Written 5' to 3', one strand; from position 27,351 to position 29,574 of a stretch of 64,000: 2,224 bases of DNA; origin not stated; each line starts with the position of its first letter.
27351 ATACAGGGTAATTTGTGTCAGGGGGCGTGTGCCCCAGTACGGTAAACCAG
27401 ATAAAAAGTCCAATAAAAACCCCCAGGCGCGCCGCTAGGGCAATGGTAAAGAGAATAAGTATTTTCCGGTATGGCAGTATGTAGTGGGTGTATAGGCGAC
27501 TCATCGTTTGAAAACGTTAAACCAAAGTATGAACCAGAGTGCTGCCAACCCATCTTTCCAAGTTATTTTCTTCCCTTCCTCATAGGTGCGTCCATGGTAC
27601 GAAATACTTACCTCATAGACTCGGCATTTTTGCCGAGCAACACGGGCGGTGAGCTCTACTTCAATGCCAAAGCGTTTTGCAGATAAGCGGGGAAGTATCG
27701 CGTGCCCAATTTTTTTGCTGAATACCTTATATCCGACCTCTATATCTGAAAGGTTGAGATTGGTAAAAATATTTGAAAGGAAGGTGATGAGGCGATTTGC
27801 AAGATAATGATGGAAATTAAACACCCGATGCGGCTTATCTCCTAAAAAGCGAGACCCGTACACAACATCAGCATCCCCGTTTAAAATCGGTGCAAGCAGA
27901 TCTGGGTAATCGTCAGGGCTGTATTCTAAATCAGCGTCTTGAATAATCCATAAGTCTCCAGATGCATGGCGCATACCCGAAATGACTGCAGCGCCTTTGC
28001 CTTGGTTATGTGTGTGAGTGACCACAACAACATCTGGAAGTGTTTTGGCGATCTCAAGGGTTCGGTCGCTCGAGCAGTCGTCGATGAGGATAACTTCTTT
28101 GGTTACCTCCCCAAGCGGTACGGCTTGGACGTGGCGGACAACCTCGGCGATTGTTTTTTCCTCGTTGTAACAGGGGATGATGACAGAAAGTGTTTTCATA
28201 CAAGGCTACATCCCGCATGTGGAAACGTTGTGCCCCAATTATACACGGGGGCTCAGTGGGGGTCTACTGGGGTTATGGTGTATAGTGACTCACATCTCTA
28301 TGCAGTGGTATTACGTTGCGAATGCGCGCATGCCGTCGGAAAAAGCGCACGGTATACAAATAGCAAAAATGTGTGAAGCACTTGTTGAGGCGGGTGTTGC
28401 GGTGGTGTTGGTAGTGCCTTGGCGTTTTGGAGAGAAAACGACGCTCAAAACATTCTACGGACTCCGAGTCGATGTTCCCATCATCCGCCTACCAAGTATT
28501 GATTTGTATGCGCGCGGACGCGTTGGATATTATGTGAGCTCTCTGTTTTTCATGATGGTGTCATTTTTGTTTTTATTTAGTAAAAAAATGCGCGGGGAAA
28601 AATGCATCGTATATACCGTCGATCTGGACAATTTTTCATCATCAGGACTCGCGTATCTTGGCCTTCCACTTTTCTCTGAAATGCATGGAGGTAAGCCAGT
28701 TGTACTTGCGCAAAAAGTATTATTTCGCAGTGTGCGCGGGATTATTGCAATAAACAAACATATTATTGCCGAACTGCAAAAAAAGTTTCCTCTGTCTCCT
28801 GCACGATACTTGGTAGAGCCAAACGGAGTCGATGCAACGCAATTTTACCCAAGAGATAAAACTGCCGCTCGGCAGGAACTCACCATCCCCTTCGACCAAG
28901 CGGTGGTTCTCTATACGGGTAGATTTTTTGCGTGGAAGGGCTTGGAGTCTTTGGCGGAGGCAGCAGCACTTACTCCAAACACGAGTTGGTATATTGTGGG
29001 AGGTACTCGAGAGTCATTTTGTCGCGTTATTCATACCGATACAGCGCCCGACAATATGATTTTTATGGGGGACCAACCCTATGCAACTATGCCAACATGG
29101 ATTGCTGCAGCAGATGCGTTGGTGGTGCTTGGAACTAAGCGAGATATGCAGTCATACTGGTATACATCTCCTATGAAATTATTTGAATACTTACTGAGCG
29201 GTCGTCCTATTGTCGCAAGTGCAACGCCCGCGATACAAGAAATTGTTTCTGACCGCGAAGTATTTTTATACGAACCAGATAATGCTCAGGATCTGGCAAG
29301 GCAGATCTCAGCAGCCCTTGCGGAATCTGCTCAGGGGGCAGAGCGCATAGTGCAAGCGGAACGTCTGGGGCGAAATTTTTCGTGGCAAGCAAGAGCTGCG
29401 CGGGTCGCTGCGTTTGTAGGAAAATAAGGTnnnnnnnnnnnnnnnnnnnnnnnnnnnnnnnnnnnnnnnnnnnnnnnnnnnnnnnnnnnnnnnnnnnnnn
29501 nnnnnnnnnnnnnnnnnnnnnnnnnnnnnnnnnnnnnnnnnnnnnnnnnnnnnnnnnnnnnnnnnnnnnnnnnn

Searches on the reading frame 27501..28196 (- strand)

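Call 4: search_protein_families(library=pfam, proteins=[window:27501-28196:-], max_evalue=0.01)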
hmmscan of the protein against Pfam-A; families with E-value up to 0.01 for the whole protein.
window:27501-28196:- (231 aa): 6 families
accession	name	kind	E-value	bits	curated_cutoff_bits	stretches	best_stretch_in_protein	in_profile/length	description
PF00535.33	Glycos_transf_2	-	8.6e-35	120.6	23.3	1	4-163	1-163/168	Glycosyl transferase family 2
PF13641.12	Glyco_tranf_2_3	-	7.5e-08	33.1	27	1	3-118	3-125/230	Glycosyltransferase like family 2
PF10111.15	Glyco_tranf_2_2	-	1e-07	32.2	27.3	1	4-133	1-141/276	Glycosyltransferase like family 2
PF13704.12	Glyco_tranf_2_4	-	8.3e-05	23.4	27.5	1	11-89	2-81/98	Glycosyl transferase family 2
PF13506.12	Glyco_transf_21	-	0.0022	18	21.7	1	65-152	16-99/174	Glycosyl transferase family 21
PF12804.13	NTP_transf_3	-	0.0086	16.7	27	0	12-115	23-122/160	MobA-like NTP transferase domain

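Call 6: search_protein_families(library=ncbifam, proteins=[window:27501-28196:-], max_evalue=0.01)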
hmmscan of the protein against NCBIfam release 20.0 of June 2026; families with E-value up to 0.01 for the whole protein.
window:27501-28196:- (231 aa): 20 families
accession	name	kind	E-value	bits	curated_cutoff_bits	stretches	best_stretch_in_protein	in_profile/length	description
TIGR04182.1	glyco_TIGR04182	equivalog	2e-33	116.1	325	1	4-219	3-210/293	S-layer glycoprotein N-glycosyltransferase AglJ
NF058614.1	PPMAGASynPpgS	equivalog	2.2e-20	73.1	370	1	5-199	4-195/226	polyprenyl-phospho-N-acetylgalactosaminyl synthase PpgS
NF047588.1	GlcsyltransPgfSStrep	equivalog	6.7e-18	64.9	500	1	3-176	3-176/308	glycosyltransferase PgfS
NF041391.1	DPhHxTase_Halo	equivalog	2.3e-17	62.7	375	1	9-206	3-189/213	dolichyl-phosphate hexose transferase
NF007986.1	PRK10714.1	equivalog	3.5e-17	62.4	529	1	2-207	7-207/316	undecaprenyl-phosphate 4-deoxy-4-formamido-L-arabinose transferase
TIGR04283.1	glyco_like_mftF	equivalog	1.2e-15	57.7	182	1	3-134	1-126/221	TIGR04283 family arsenosugar biosynthesis glycosyltransferase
NF010496.0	PRK13915.1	equivalog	1.4e-14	53.9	262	1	2-108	32-146/307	glucosyl-3-phosphoglycerate synthase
TIGR03937.1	PgaC_IcaA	equivalog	2.2e-14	53.2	422.3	1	2-89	46-135/407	poly-beta-1,6-N-acetyl-D-glucosamine synthase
NF007482.0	PRK10073.1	equivalog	2.1e-12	46.7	423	1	2-112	7-118/334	glycosyltransferase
NF041875.1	EPS_EpsD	equivalog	8.4e-11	41.8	370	1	3-114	1-114/325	exopolysaccharide biosynthesis glycosyltransferase EpsD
TIGR03965.1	mycofact_glyco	equivalog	9.9e-09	34.6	280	1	2-106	75-181/467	mycofactocin biosynthesis glycosyltransferase MftF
NF047683.1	TeichurnBiosyTuaG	equivalog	1.2e-08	34.9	400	1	2-96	7-103/252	teichuronic acid biosynthesis protein TuaG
NF041865.1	EpsU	equivalog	1.6e-06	27.4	700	1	2-94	40-137/394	exopolysaccharide biosynthesis GT2 family glycosyltransferase EpsU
NF038302.1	EPS_HpsE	equivalog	8.1e-06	25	300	1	3-55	3-56/307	hormogonium polysaccharide biosynthesis glycosyltransferase HpsE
TIGR04242.1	nodulat_NodC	equivalog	1.1e-05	24.6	550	1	3-95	50-147/395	chitooligosaccharide synthase NodC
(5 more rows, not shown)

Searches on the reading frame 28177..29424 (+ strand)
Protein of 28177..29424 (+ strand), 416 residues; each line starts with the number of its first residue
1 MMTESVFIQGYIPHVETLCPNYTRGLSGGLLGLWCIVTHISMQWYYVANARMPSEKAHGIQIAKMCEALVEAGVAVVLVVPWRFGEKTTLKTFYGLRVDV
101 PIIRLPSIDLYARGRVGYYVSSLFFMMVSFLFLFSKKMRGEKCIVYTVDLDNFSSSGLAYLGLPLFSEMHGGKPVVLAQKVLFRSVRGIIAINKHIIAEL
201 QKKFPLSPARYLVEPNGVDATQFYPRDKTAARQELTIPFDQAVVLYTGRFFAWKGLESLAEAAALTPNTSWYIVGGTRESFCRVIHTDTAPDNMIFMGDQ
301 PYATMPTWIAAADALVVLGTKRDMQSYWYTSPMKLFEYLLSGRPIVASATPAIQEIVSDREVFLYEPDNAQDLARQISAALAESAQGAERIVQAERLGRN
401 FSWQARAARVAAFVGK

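Call 6: search_protein_families(library=ncbifam, proteins=[window:28177-29424:+], max_evalue=0.01)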
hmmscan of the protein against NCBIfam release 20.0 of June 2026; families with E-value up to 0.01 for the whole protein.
window:28177-29424:+ (416 aa): 19 families
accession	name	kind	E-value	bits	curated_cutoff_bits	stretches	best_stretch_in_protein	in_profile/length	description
NF007640.0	PRK10307.1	subfamily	8.7e-19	67.7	276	1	161-391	147-379/411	WcaI family glycosyltransferase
NF053787.1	GlcN_PG_synth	equivalog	5.2e-14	51.9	480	1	211-409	166-351/361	N-acetylglucosaminyl phosphatidylglycerol synthase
TIGR04063.1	stp3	hypoth_equivalog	1.2e-13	50.7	442.05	1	207-408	178-386/397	TIGR04063 family PEP-CTERM/XrtA system glycosyltransferase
NF047684.1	TeichurnBiosyTuaC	equivalog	1.1e-11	44.3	550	1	188-388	167-359/391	teichuronic acid biosynthesis protein TuaC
TIGR04047.1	MSMEG_0565_glyc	hypoth_equivalog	1.8e-11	43.7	259.85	1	184-410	137-367/373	MSMEG_0565 family glycosyltransferase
NF038298.1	EPS_HpsO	equivalog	4.5e-10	38.8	575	1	174-383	135-352/388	hormogonium polysaccharide biosynthesis glycosyltransferase HpsO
TIGR03449.1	mycothiol_MshA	equivalog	1.7e-09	37.1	462.5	1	190-411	169-397/406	D-inositol-3-phosphate glycosyltransferase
TIGR02149.1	glgA_Coryne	subfamily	1.6e-08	34.1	302.4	2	339-409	304-382/391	glycogen synthase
TIGR04007.1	wcaI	equivalog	2e-08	33.3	800.45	1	159-387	144-381/407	colanic acid biosynthesis glycosyltransferase WcaI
NF012028.0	PRK15484.1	subfamily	4.8e-08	32.5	618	1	206-407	158-368/380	lipopolysaccharide N-acetylglucosaminyltransferase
NF047676.1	TeichurnBiosyTuaH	equivalog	9.3e-07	28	550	1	180-404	153-374/384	teichuronic acid biosynthesis protein TuaH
TIGR04157.1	glyco_rSAM_CFB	subfamily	1.1e-06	27.9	400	1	179-365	163-347/406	TIGR04157 family glycosyltransferase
NF038295.1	EPS_HpsP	equivalog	2.7e-06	26.6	550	1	199-410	167-380/388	hormogonium polysaccharide biosynthesis glycosyltransferase HpsP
NF041876.1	EPS_EpsE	equivalog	1.2e-05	24.8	400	1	179-396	155-373/389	exopolysaccharide biosynthesis GT4 family glycosyltransferase EpsE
TIGR03088.1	stp2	hypoth_equivalog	2.6e-05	23.4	409.05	1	186-409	137-365/374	TIGR03088 family PEP-CTERM/XrtA system glycosyltransferase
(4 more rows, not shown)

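Call 22: search_protein_families(library=pfam, proteins=[window:28177-29424:+], max_evalue=0.001)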
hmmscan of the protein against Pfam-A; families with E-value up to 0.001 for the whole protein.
window:28177-29424:+ (416 aa): 4 families
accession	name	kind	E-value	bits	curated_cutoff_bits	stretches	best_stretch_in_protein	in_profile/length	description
PF00534.26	Glycos_transf_1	-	1e-17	64.7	26.4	1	228-393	2-167/172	Glycosyl transferases group 1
PF13692.12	Glyco_trans_1_4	-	1.9e-16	61.1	27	1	243-382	3-141/142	Glycosyl transferases group 1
PF13524.12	Glyco_trans_1_2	-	6.6e-08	33.1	25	1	293-410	28-142/144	Glycosyl transferase-like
PF13439.12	Glyco_transf_4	-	8e-06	26.4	28.5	1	62-221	8-169/170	Glycosyltransferase Family 4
